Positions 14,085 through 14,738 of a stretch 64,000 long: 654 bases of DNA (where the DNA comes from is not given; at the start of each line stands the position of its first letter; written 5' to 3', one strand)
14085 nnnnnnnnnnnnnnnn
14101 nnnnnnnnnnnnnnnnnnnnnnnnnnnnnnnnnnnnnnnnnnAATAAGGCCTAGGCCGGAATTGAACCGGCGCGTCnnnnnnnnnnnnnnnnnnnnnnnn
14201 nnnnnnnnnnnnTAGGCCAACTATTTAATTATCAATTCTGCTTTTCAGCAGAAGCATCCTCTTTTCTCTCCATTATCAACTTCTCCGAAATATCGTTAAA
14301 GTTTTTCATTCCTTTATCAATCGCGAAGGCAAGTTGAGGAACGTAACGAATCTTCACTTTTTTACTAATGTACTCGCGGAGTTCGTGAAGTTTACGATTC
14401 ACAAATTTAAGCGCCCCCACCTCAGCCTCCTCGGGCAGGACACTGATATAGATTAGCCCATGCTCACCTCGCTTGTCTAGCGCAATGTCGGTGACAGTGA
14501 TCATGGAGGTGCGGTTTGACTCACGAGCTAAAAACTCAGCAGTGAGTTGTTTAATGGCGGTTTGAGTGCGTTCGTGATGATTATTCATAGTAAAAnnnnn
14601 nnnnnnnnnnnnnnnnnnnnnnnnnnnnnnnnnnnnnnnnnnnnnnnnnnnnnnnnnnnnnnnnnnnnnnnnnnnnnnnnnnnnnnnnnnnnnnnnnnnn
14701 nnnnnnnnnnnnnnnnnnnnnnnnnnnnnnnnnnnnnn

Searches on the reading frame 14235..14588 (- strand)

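Call 81: search_protein_families(library=pfam, proteins=[window:14235-14588:-], max_evalue=0.0001)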
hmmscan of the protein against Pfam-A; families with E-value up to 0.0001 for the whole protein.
window:14235-14588:- (118 aa): 1 family
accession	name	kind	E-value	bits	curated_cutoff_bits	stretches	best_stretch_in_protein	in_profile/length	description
PF02033.23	RBFA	-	1.2e-14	54.9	34.7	1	5-103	2-104/105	Ribosome-binding factor A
